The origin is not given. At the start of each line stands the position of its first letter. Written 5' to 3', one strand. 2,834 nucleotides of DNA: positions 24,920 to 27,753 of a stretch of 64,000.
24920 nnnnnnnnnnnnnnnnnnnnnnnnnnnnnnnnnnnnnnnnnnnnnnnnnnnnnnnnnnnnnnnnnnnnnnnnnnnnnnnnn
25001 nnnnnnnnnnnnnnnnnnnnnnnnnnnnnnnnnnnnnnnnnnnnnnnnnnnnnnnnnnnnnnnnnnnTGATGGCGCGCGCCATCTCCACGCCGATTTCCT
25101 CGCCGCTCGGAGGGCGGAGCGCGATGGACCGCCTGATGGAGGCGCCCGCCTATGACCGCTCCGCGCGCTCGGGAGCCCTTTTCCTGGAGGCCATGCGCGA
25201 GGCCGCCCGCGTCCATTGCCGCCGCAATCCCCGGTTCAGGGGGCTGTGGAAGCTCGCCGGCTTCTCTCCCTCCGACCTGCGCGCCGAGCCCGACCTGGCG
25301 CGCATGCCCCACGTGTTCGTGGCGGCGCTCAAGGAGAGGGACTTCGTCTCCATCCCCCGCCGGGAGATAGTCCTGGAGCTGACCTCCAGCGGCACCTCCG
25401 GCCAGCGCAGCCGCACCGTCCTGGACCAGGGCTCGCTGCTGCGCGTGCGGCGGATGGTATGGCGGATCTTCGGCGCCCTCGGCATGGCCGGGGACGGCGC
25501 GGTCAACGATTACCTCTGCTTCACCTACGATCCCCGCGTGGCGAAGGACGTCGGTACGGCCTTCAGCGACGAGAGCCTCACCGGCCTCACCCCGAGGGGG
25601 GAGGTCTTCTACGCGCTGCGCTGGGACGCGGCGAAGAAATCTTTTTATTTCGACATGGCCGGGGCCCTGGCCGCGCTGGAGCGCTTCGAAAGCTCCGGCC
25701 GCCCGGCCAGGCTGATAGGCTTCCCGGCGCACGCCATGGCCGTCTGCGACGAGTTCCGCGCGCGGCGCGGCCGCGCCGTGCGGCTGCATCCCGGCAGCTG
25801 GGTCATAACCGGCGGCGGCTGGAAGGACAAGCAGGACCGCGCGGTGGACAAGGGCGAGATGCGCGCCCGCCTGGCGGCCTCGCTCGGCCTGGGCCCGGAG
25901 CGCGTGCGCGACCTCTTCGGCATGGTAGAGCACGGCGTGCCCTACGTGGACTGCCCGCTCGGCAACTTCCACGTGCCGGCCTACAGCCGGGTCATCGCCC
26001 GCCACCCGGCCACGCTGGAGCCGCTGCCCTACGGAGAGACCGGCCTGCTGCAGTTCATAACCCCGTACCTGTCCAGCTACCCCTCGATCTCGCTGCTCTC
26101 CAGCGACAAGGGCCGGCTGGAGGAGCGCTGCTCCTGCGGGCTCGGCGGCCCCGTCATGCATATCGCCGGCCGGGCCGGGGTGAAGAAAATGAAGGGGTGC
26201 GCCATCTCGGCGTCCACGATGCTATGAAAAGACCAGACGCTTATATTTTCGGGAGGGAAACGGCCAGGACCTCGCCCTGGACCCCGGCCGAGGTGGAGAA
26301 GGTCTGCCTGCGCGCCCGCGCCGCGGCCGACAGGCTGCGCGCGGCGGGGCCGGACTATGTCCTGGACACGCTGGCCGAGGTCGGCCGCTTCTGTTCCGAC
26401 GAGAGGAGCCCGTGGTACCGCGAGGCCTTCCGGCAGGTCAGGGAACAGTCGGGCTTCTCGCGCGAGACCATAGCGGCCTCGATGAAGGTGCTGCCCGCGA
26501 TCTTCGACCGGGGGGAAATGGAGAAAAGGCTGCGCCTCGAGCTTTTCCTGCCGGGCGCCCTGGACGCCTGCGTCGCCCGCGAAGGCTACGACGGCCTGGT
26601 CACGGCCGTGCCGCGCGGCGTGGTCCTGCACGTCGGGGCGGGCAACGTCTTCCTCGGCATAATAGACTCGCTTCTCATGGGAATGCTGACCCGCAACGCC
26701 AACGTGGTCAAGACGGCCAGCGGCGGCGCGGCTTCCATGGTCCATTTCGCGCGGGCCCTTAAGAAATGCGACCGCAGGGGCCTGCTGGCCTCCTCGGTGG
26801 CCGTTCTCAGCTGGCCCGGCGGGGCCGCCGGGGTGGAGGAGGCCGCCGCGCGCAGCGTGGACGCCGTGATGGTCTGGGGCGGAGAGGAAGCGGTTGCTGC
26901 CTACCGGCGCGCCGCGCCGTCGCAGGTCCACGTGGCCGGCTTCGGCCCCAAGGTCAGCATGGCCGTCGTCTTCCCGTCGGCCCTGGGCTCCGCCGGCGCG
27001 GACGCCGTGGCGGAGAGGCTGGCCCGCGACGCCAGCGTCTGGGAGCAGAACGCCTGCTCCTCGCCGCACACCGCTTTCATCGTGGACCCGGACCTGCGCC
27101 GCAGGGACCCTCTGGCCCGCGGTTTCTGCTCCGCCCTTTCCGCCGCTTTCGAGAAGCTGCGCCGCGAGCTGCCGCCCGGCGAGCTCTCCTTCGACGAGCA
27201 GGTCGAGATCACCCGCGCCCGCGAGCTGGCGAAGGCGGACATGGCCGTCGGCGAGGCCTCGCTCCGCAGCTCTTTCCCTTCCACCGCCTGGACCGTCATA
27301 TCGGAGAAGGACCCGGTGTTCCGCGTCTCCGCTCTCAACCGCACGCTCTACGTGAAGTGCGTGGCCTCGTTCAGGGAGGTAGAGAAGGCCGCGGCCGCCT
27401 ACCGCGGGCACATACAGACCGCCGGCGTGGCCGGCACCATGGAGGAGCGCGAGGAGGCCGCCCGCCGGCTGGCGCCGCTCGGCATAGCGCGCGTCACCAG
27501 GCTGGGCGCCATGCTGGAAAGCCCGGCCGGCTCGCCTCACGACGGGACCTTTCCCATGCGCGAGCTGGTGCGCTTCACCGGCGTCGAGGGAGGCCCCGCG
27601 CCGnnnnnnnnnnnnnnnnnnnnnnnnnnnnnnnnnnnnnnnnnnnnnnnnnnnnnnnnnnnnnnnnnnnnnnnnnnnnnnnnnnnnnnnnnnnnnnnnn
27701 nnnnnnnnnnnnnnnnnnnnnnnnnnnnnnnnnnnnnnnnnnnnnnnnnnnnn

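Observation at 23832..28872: Double-GNAT, LuxE-like synthetase and LuxC::PaaK-like fusion: an acyl-activation/reduction cassette without luciferase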

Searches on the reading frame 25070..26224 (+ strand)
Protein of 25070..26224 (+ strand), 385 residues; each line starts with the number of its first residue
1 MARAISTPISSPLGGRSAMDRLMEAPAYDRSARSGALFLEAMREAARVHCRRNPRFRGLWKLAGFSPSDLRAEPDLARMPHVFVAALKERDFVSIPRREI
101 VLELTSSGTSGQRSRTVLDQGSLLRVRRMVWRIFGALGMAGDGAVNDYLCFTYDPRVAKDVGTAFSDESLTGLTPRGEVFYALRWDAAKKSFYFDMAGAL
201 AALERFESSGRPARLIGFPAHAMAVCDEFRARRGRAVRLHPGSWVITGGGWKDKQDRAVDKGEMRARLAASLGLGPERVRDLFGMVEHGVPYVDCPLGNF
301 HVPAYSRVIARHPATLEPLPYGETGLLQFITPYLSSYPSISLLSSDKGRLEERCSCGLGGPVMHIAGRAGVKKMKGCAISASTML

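Call 10: search_protein_families(library=pfam, proteins=[window:25070-26224:+], max_evalue=0.1)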
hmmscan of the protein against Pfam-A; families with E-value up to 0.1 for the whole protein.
window:25070-26224:+ (385 aa): 1 family
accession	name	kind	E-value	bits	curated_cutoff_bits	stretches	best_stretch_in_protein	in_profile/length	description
PF04443.18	LuxE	-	1.7e-32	113.2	24.9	1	44-383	44-388/391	Acyl-protein synthetase, LuxE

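Call 11: search_protein_families(library=ncbifam, proteins=[window:25070-26224:+], max_evalue=0.1)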
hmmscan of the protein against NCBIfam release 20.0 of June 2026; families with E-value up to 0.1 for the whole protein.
window:25070-26224:+ (385 aa): 5 families
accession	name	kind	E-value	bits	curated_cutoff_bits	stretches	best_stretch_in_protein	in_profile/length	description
NF052244.1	LCFA_lig_LuxE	equivalog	2.2e-23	82.8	550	1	194-384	175-365/367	long-chain-fatty-acid--protein ligase LuxE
NF045666.1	DVU1553_fam_AMP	equivalog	1.1e-06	28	300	1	39-120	28-111/331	DVU_1553 family AMP-dependent CoA ligase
TIGR02155.1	PA_CoA_ligase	equivalog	5.8e-05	21.8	646.3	1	38-128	12-105/422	phenylacetate--CoA ligase PaaK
NF053551.1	FlxY_rubin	equivalog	0.002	16.9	520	1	53-126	28-103/424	flexirubin biosynthesis putative acyl-CoA ligase FlxY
NF041878.1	paak_haloarch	equivalog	0.088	11.4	700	0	312-369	266-325/427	phenylacetate--CoA ligase PaaK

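Call 24: search_solved_structures(query=window:25070-26224:+, max_evalue=0.01, show_alignments=2)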
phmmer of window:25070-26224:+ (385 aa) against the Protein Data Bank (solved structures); distinct sequences matched with E-value up to 0.01: 4.
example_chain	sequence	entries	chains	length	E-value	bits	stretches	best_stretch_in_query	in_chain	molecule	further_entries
7xc6_E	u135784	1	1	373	1.1e-16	63.9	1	88-383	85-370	LuxE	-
9s3l_A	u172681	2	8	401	0.00064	21.9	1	274-369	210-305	Phenylacetate-CoA ligase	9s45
6hdw_A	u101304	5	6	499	0.001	21.2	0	38-133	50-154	2-hydroxyisobutyryl-CoA synthetase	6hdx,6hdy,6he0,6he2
2y4o_A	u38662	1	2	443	0.0029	19.7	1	35-113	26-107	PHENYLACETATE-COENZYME A LIGASE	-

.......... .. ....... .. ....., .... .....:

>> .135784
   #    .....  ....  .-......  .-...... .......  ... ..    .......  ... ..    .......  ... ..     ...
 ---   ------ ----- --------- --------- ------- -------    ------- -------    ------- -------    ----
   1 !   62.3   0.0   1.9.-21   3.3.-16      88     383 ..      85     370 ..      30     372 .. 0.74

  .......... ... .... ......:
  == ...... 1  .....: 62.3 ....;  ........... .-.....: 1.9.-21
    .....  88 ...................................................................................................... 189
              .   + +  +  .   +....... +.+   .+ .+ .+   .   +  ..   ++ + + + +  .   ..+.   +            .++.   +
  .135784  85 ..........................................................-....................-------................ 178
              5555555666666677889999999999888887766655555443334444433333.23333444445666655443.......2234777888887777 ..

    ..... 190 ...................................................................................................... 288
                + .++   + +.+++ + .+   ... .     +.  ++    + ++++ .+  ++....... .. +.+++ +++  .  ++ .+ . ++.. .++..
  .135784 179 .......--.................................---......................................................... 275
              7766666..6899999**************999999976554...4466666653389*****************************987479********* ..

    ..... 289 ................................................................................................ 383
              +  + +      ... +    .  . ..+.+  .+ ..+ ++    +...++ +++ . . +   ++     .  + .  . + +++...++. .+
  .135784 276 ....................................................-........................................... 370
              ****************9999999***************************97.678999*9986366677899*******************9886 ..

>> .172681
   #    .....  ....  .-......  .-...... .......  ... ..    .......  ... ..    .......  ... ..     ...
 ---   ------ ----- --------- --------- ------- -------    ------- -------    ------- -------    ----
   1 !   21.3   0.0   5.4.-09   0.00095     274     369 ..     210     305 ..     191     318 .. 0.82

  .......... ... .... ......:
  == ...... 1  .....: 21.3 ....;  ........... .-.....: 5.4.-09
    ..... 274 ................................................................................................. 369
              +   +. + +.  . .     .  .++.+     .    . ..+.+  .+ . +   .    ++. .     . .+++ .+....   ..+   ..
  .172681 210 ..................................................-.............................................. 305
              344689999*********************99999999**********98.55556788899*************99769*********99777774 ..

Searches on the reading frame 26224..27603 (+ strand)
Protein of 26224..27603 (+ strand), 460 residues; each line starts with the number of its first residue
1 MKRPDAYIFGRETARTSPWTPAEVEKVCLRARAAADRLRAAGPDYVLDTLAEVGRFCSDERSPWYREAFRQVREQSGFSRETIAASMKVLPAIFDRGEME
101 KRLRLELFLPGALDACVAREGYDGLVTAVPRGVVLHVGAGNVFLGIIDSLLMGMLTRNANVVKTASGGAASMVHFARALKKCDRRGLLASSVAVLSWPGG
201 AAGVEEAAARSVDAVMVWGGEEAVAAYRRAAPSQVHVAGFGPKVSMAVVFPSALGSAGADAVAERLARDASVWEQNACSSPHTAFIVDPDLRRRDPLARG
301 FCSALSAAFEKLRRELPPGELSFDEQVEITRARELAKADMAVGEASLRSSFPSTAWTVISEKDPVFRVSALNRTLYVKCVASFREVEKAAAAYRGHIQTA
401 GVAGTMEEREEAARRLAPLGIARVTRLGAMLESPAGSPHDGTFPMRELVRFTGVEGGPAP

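Call 82: search_solved_structures(query=window:26224-27603:+, max_evalue=0.01, show_alignments=1)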
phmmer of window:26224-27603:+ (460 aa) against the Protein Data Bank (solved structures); distinct sequences matched with E-value up to 0.01: 1.
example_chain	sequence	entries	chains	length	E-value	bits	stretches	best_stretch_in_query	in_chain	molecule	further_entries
7xc6_A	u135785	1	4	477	1.2e-18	70.6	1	123-453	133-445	Long-chain acyl-protein thioester reductase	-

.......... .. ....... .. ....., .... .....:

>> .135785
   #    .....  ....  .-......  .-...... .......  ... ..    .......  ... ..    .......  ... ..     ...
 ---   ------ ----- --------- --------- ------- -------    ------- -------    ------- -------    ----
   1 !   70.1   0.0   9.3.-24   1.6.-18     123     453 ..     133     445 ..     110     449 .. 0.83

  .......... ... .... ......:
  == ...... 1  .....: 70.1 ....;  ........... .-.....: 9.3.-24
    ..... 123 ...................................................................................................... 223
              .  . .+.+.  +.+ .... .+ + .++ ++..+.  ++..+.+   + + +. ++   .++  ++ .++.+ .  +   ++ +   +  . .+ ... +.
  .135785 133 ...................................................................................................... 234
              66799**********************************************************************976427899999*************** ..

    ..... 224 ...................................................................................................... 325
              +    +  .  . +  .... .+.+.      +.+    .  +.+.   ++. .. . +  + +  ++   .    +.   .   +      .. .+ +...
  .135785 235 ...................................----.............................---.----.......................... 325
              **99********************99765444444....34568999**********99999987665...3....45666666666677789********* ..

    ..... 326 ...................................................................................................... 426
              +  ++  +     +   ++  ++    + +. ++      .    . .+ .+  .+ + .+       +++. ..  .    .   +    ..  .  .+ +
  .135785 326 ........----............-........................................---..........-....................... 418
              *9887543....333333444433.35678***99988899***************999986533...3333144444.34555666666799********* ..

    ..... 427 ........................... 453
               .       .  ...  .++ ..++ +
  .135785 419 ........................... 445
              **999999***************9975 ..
